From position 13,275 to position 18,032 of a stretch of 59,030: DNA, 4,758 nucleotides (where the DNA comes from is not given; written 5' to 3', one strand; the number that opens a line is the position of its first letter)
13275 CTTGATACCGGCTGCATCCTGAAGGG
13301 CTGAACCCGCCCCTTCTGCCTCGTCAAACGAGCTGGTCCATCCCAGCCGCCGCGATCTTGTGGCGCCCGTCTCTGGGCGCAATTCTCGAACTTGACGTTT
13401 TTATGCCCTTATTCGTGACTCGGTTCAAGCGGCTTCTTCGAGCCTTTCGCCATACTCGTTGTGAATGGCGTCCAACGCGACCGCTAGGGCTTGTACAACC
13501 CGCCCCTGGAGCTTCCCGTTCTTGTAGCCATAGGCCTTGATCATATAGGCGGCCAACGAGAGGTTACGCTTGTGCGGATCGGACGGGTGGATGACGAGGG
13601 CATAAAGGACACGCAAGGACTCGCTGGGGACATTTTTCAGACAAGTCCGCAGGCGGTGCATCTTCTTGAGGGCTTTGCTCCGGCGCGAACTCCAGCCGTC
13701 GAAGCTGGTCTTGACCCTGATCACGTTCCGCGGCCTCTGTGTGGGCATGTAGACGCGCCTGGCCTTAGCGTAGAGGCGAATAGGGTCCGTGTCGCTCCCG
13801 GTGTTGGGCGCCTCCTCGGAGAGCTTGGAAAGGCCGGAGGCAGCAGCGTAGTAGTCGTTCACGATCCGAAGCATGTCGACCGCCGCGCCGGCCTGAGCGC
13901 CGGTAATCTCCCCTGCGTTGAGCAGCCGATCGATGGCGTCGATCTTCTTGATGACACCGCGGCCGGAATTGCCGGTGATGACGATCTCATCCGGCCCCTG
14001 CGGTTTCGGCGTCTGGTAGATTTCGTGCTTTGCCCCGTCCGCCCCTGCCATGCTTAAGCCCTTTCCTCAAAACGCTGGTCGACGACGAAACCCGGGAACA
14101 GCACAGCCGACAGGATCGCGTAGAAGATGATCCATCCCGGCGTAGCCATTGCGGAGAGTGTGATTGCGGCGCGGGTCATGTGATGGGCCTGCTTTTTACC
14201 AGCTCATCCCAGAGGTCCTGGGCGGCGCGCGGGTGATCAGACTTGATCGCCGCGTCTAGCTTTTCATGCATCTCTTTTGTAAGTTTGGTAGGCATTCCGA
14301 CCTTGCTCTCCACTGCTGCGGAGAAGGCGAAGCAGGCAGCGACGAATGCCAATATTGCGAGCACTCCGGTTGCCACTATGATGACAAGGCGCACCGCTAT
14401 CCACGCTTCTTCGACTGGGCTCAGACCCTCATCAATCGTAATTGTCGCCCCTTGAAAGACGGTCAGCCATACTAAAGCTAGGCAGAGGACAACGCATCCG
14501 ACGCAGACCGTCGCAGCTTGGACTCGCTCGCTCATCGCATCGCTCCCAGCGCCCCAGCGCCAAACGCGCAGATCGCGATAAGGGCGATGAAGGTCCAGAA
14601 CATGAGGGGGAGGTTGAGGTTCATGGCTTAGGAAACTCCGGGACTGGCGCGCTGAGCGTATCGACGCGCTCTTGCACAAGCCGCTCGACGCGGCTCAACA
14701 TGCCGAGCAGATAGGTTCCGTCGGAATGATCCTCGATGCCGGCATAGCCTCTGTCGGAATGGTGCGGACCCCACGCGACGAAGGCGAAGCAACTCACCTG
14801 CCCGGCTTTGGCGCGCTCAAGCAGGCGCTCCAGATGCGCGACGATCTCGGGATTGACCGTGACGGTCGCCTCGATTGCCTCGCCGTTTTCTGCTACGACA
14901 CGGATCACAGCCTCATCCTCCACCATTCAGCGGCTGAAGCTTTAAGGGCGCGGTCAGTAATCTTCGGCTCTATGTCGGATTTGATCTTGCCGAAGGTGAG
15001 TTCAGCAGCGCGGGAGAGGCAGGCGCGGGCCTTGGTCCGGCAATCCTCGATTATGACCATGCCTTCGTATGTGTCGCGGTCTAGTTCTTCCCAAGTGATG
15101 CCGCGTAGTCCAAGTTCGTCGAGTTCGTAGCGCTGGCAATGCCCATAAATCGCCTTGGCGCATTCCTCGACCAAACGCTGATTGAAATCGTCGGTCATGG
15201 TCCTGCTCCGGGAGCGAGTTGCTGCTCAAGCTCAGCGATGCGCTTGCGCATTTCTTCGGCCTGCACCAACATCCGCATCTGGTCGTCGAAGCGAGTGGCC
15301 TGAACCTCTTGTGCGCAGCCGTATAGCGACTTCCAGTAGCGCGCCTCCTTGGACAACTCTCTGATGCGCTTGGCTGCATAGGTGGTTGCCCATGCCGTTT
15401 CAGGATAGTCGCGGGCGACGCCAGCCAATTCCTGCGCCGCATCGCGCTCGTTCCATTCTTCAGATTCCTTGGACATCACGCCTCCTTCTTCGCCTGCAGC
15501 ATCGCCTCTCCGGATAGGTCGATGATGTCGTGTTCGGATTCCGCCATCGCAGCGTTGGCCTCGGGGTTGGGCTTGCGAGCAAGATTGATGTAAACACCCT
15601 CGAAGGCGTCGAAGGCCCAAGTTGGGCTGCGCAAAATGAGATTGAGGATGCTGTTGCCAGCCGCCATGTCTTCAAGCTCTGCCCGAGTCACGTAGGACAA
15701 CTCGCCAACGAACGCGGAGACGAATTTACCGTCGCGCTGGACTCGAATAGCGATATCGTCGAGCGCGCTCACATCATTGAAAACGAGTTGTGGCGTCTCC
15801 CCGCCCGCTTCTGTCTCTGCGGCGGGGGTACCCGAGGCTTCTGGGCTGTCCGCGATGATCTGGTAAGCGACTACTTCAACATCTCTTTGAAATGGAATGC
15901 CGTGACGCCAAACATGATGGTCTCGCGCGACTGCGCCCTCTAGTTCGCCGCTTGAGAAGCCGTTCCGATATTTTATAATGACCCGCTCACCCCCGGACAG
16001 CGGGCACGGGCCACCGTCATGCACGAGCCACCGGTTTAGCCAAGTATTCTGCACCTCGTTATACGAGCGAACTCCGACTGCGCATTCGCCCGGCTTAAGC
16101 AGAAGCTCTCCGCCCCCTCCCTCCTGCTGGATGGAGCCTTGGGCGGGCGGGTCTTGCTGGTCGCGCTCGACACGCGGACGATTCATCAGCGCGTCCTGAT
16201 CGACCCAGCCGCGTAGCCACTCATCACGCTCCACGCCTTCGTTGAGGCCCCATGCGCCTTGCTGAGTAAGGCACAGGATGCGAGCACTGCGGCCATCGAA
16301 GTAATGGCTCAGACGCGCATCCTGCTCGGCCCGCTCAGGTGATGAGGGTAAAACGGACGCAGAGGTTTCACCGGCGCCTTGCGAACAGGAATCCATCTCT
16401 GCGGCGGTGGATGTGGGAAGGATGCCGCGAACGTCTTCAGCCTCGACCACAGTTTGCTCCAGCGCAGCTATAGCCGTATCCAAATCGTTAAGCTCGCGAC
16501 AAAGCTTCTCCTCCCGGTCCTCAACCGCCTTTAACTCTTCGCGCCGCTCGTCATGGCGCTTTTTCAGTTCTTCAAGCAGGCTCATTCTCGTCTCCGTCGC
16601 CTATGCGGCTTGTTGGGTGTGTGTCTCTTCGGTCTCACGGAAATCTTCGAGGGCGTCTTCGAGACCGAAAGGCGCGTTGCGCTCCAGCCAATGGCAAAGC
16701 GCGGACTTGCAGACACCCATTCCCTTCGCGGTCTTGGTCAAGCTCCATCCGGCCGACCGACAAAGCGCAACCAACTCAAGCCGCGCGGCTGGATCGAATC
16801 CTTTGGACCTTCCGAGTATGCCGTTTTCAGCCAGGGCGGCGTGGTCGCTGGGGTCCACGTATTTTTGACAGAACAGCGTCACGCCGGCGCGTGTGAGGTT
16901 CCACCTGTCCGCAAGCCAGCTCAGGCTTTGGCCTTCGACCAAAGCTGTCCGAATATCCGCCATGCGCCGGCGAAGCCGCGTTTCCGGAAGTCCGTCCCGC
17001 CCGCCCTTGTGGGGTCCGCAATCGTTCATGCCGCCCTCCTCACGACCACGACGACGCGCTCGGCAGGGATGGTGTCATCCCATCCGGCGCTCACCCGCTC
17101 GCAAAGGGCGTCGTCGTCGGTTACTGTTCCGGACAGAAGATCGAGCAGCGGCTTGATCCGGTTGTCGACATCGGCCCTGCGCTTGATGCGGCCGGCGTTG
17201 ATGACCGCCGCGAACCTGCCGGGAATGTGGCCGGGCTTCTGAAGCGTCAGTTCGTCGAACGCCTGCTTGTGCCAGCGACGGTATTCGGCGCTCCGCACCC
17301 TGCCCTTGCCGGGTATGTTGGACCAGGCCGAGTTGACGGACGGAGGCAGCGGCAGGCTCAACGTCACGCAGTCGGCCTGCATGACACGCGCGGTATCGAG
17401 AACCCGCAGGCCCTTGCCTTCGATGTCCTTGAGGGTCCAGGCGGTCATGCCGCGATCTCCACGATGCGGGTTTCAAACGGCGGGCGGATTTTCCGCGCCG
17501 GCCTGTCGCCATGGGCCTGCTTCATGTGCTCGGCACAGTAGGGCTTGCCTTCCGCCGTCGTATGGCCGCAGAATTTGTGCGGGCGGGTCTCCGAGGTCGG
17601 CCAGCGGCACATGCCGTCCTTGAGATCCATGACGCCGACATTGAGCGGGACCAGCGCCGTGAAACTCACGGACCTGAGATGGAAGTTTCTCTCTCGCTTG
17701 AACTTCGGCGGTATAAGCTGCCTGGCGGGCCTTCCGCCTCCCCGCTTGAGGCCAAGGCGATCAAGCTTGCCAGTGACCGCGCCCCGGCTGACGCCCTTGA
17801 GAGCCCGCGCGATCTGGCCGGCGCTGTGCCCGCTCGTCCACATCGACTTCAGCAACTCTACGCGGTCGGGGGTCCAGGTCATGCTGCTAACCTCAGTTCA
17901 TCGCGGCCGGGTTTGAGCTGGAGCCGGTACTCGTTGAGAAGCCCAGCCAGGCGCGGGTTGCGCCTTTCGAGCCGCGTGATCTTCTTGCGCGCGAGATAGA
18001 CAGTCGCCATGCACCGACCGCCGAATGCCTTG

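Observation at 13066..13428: About 330-nt highly structured non-coding leader with its own promoter and terminator after the early-left operon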

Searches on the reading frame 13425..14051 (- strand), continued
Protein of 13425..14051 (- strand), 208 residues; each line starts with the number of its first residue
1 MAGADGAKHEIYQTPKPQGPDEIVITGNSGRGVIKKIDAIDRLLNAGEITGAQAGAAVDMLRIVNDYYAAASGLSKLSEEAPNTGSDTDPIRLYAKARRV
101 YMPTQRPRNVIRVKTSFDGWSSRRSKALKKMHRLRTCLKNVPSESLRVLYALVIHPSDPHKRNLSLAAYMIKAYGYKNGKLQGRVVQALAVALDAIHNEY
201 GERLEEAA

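Call 69: fold_search(model_id=the predicted structure, library=pdb)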
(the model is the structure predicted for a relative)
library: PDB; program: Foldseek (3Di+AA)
matches with E <= 10: 82; with E <= 0.001: 0
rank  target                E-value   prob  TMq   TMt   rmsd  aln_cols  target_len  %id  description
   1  2ae5_A                1.2e+00  0.08  0.19  0.22  14.5       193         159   11  Glutaryl 7-Aminocephalosporanic Acid Acylase: mutational study of activation mechanism (released 2006-01-24)
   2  2ae3_A                1.4e+00  0.06  0.16  0.19  14.4       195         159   11  Glutaryl 7-Aminocephalosporanic Acid Acylase: mutational study of activation mechanism (released 2006-01-24)
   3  1or0_A                1.5e+00  0.08  0.18  0.22  14.1       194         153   12  Crystal Structures of Glutaryl 7-Aminocephalosporanic Acid Acylase: Insight into Autoproteolytic Activation (released 2004-03-11)
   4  3jtr_A                1.5e+00  0.06  0.19  0.20  14.2       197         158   12  Mutations in Cephalosporin Acylase Affecting Stability and Autoproteolysis (released 2010-01-26)
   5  2ae4_A                1.5e+00  0.06  0.17  0.19  14.4       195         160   11  Glutaryl 7-Aminocephalosporanic Acid Acylase: mutational study of activation mechanism (released 2006-01-24)
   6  2adv_A                1.6e+00  0.06  0.16  0.18  14.4       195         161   11  Crystal Structures Of Glutaryl 7-Aminocephalosporanic Acid Acylase: mutational study of activation mechanism (released 2006-01-24)
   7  7mkj_L                1.7e+00  0.13  0.26  0.13  22.5       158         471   13  Cryo-EM structure of Escherichia coli RNA polymerase bound to T7A1 promoter DNA (released 2021-09-29)
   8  1gk0_A                1.7e+00  0.07  0.19  0.22  14.0       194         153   12  Structure-based prediction of modifications in glutarylamidase to allow single-step enzymatic production of 7-aminocep (released 2002-01-01)
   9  1fm2_A                1.7e+00  0.06  0.16  0.19  14.4       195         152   11  THE 2 ANGSTROM CRYSTAL STRUCTURE OF CEPHALOSPORIN ACYLASE (released 2001-08-15)
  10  1ghd_A                1.7e+00  0.04  0.14  0.17  15.6       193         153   14  Crystal structure of the glutaryl-7-aminocephalosporanic acid acylase by mad phasing (released 2003-07-08)
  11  4lk1_F                2.0e+00  0.14  0.29  0.12  20.0       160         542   13  Crystal Structure Analysis of the E.coli holoenzyme (released 2013-11-13)
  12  3jtq_A                2.3e+00  0.05  0.17  0.19  14.4       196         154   11  Mutations in Cephalosporin Acylase Affecting Stability and Autoproteolysis (released 2010-01-26)
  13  1or0_C                2.4e+00  0.05  0.17  0.20  14.1       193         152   11  Crystal Structures of Glutaryl 7-Aminocephalosporanic Acid Acylase: Insight into Autoproteolytic Activation (released 2004-03-11)
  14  8to6_L                2.5e+00  0.11  0.27  0.13  23.9       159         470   14  Escherichia coli RNA polymerase unwinding intermediate (I1d) at the lambda PR promoter (released 2024-07-03)
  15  6n60_F                2.7e+00  0.13  0.30  0.21  22.1       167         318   12  Escherichia coli RNA polymerase sigma70-holoenzyme bound to upstream fork promoter DNA and Microcin J25 (MccJ25) (released 2019-01-09)
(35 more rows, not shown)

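Call 70: fold_search(model_id=the predicted structure, library=viral)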
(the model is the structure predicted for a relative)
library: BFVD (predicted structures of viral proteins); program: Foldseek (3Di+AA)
matches with E <= 10: 165; with E <= 0.001: 3
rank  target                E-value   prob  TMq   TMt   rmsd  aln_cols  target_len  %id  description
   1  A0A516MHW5            1.5e-04  1.00  0.42  0.50  16.5       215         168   13  (no name in the UniProt tables at hand)
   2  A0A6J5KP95            1.9e-04  1.00  0.40  0.41  13.1       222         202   15  DUF6456 domain-containing protein [uncultured Caudovirales phage]
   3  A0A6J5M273            8.1e-04  1.00  0.37  0.37  13.5       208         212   21  Uncharacterized protein [uncultured Caudovirales phage]
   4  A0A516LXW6            3.0e-03  1.00  0.44  0.49  11.3       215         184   12  (no name in the UniProt tables at hand)
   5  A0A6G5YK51            3.0e-03  1.00  0.39  0.43  12.0       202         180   12  (no name in the UniProt tables at hand)
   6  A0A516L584            6.9e-03  1.00  0.41  0.48  11.1       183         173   16  (no name in the UniProt tables at hand)
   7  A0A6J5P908            7.7e-03  0.99  0.30  0.41  13.6       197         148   17  Uncharacterized protein [uncultured Caudovirales phage]
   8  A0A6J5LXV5            2.0e-02  1.00  0.37  0.40  11.5       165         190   13  Uncharacterized protein [uncultured Caudovirales phage]
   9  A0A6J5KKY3            5.0e-02  0.96  0.39  0.51   8.1       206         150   13  Uncharacterized protein [uncultured Caudovirales phage]
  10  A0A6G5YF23            1.3e-01  0.13  0.15  0.16  23.2       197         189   15  (no name in the UniProt tables at hand)
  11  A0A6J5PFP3            2.2e-01  0.11  0.15  0.09  20.2       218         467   10  Uncharacterized protein [uncultured Caudovirales phage]
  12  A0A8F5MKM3            2.3e-01  0.13  0.16  0.17  26.0       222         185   13  Internal scaffolding protein [Microvirus mar31]
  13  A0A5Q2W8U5            2.6e-01  0.11  0.16  0.11  14.8       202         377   10  (no name in the UniProt tables at hand)
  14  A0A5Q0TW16            5.9e-01  0.06  0.14  0.09  18.5       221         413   11  Uncharacterized protein [Gysinge virus]
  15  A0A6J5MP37            6.3e-01  0.09  0.17  0.12  20.6       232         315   12  Uncharacterized protein (Fragment) [uncultured Caudovirales phage]
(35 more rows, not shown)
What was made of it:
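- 13425..14051 (-): 208-aa gene, last gene of the early-left operon; candidate late-gene regulator (antiterminator). Foldseek against BFVD gives probability 1.0 to uncharacterised phage proteins, one annotated DUF6456 (call 70).
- On GafZ / GafA C-terminal domain (Pfam DUF6456, PF20057): Foldseek against BFVD gives nine phage proteins with probability of at least 0.96, one annotated DUF6456 (E 1.9e-4, TM 0.40, call 70).
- Closest known: Caulobacter crescentus GafZ. Same: The Foldseek BFVD match set includes a phage protein annotated DUF6456 (call 70).
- BFVD hits include a DUF6456 protein (call 70).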

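Call 72: search_protein_families(library=pfam, alignment_id=A2, max_evalue=10)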
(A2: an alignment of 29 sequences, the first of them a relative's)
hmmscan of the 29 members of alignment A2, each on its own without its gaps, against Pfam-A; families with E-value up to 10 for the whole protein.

A. member 1, P0001 (208 aa): 0 families

B. families by the number of members that match (of 29 scanned): 13 families
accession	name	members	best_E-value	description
PF08281.18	Sigma70_r4_2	2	0.007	Sigma-70, region 4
PF09851.14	SHOCT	2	0.25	Short C-terminal domain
PF19890.4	DUF6363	1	0.026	Domain of unknown function (DUF6363)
PF14841.11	FliG_M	1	0.06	FliG middle domain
PF17874.7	TPR_MalT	1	0.091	MalT-like TPR region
PF13150.11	TraL_transposon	1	0.1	Conjugative transposon protein TraL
PF07825.17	Exc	1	0.11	Excisionase-like protein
PF23856.1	DUF7219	1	0.12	Family of unknown function (DUF7219)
PF07106.19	TBPIP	1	0.13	TBPIP/Hop2 winged helix domain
PF23216.1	WH_CYT4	1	0.16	Mitochondrial protein cyt-4, winged helix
PF14433.11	SUKH-3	1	0.19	SUKH-3 immunity protein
PF20612.3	SHOCT_2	1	0.2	SHOCT domain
PF12794.12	MscS_TM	1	2.3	Mechanosensitive ion channel inner membrane domain 1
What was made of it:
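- On GafZ / GafA C-terminal domain (Pfam DUF6456, PF20057): The 208-aa family does not hit it (call 72).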

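Call 75: find_homologous_proteins(query=A2, max_evalue=0.01)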
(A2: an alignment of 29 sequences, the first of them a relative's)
Query A2 (29 sequences) (208 aa, profile of the alignment): 27 proteins with E <= 0.01 among 8000 candidates.
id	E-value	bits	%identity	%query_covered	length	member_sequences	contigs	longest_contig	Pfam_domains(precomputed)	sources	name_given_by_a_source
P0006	7.1e-87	309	61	100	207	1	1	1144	-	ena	-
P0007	2.7e-85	304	55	98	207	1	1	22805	-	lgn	-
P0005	5.6e-85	302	61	100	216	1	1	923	-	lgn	-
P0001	3.5e-83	297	100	100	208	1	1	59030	-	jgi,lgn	jgi:hypothetical protein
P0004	4.7e-83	296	64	98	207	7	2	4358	-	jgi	-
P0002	8.6e-83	295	84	100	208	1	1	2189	-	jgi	jgi:hypothetical protein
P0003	3.3e-82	293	66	97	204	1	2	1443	-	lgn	-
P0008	2.9e-79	284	53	100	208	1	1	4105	-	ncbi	-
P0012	1.5e-75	272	59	84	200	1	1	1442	-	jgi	jgi:hypothetical protein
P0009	1.7e-75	272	53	97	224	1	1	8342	-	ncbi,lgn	-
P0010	2.8e-75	271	52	96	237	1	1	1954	-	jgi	-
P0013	2.1e-73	265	49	93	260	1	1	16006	-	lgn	-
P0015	9.3e-66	240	45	79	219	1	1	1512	-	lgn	-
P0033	1.3e-61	226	36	88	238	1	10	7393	-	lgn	-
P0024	9.4e-55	204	25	86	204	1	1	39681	-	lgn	-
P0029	2.1e-51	193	24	85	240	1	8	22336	-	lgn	-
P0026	5.6e-50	188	25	92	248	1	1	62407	-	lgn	-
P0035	9.6e-48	181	27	91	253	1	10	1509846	-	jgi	jgi:hypothetical protein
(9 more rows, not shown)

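Call 76: find_encoding_contigs(protein=P0035, flank=5000, max_places=2)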
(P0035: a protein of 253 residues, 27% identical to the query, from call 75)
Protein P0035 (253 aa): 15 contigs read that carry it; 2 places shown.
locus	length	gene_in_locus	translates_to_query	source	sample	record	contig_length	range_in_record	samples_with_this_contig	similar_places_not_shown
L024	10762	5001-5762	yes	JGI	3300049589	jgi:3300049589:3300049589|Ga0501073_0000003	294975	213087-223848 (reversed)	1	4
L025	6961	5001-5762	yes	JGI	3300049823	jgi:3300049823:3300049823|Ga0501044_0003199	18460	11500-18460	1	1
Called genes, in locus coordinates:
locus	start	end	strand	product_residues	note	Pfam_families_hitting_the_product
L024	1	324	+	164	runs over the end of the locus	-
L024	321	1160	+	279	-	-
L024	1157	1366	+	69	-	-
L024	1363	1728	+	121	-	PF06356:DUF1064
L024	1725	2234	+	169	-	PF07750:GcrA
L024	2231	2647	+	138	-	-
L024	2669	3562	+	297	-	-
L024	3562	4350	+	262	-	-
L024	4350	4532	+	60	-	-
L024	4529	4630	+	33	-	-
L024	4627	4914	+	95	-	-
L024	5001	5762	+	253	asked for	-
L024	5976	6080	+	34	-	-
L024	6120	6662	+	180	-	-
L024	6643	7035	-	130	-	-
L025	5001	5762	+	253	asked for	-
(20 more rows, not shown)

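Call 77: find_encoding_contigs(protein=P0026, flank=5000, max_places=2)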
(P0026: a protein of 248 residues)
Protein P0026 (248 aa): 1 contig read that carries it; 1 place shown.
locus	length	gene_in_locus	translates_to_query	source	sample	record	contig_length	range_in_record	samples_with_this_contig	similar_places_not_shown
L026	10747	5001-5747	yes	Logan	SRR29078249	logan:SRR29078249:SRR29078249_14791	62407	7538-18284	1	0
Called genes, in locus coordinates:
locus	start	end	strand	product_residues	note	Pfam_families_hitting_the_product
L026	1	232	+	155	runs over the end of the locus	-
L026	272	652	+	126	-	PF19698:DUF6197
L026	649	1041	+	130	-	-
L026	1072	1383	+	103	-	PF08299:Bac_DnaA_C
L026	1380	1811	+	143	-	PF05866:RusA (weak)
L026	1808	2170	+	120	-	PF07750:GcrA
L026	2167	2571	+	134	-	PF13384:HTH_23 (faint)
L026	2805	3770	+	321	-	-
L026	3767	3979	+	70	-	-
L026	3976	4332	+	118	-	PF27050:Phage_P22_Y8K6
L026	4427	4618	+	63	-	-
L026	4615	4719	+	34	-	-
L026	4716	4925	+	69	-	-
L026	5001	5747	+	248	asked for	-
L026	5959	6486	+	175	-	-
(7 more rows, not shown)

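Call 78: find_encoding_contigs(protein=P0024, flank=5000, max_places=2)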
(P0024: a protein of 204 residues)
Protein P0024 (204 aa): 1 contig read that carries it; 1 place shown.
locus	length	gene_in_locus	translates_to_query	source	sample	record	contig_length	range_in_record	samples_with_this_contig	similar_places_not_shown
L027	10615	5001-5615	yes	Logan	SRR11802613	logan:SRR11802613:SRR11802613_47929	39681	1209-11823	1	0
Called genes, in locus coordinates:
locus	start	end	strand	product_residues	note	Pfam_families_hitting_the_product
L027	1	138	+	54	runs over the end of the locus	-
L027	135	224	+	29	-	-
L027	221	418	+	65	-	-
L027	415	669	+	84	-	-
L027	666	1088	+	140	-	-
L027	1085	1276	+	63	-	-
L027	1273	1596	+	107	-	PF07750:GcrA, PF13384:HTH_23 (faint)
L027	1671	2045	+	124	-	PF08299:Bac_DnaA_C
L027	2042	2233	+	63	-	-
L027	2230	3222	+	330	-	PF13730:HTH_36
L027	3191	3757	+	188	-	-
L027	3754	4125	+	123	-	PF00486:Trans_reg_C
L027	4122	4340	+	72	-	-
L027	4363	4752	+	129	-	-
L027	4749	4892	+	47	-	-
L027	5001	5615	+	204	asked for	-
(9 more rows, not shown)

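Call 79: find_encoding_contigs(protein=P0029, flank=5000, max_places=2)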
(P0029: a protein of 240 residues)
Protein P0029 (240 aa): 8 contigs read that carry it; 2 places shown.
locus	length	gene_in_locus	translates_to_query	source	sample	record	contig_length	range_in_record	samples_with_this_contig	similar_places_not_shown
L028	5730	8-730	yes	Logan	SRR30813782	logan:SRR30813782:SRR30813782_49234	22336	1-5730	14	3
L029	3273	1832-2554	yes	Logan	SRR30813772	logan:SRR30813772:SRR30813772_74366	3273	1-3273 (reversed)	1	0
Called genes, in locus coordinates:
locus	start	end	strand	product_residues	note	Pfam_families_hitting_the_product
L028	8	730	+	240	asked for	-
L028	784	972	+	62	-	-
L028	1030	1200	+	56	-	-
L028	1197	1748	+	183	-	-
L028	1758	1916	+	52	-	-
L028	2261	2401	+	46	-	-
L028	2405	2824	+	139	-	-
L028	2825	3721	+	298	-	-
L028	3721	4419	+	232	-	-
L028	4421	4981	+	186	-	-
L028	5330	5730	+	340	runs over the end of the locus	-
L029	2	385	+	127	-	?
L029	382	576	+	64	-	-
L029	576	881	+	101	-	-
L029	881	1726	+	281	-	-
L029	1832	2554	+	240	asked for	-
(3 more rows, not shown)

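Call 111: search_protein_families(library=phrogs, alignment_id=A2, max_evalue=0.01)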
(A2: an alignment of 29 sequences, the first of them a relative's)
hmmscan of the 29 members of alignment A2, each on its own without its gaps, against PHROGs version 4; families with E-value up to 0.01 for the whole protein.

A. member 1, P0001 (208 aa): 0 families

B. families by the number of members that match (of 29 scanned): 1 family
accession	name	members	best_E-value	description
phrog_16492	-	1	9.2e-05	-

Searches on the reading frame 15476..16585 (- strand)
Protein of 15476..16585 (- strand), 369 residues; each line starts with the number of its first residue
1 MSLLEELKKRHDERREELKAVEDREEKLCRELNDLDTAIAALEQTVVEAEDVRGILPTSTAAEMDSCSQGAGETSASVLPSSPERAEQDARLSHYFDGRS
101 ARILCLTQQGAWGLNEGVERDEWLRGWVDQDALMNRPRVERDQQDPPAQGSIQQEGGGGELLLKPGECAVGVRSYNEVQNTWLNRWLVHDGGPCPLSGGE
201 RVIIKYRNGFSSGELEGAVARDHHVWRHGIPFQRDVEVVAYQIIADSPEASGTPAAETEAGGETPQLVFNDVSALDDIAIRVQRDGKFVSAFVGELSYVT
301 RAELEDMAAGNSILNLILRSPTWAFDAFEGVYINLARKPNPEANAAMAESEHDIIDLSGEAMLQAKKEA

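Call 12: search_protein_families(library=pfam, proteins=[window:15476-16585:-], max_evalue=0.01)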
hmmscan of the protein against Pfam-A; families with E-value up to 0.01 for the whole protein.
window:15476-16585:- (369 aa): 0 families

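Call 13: search_protein_families(library=phrogs, proteins=[window:15476-16585:-], max_evalue=0.01)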
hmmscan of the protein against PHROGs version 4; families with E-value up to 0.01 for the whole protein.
window:15476-16585:- (369 aa): 1 family
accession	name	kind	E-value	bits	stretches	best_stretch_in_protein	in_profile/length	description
phrog_9174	-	unknown function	1.9e-07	32.5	1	182-251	14-83/157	-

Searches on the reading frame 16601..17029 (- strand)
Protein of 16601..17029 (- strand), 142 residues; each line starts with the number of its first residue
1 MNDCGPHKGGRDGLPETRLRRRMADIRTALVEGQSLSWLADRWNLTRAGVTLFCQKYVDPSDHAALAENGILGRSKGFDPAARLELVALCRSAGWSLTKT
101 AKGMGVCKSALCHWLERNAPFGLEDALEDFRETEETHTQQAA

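Call 112: search_protein_families(library=pfam, proteins=[window:16601-17029:-], max_evalue=0.001)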
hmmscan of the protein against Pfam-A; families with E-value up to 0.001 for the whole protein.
window:16601-17029:- (142 aa): 1 family
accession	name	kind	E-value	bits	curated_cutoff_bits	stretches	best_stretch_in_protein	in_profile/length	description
PF13384.12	HTH_23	-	5.5e-05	23.3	24.6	1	82-125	6-48/50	Homeodomain-like domain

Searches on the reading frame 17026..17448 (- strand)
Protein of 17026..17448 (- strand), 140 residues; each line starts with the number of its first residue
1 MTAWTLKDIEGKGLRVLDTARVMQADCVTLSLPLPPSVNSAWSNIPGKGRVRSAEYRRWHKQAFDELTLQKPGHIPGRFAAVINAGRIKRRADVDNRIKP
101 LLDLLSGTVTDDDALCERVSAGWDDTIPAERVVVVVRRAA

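Call 112: search_protein_families(library=pfam, proteins=[window:17026-17448:-], max_evalue=0.001)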
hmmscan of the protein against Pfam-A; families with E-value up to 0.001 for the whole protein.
window:17026-17448:- (140 aa): 1 family
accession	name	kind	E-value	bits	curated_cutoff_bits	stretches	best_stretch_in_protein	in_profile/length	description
PF05866.16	RusA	-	3.6e-06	28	22.8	1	84-134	56-121/124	Endodeoxyribonuclease RusA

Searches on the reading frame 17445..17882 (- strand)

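Call 112: search_protein_families(library=pfam, proteins=[window:17445-17882:-], max_evalue=0.001)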
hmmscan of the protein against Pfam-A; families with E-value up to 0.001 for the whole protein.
window:17445-17882:- (145 aa): 1 family
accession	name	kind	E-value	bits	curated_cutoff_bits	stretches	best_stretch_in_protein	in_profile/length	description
PF07750.17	GcrA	-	6.9e-26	91.9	26.9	2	1-65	1-65/155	GcrA cell cycle regulator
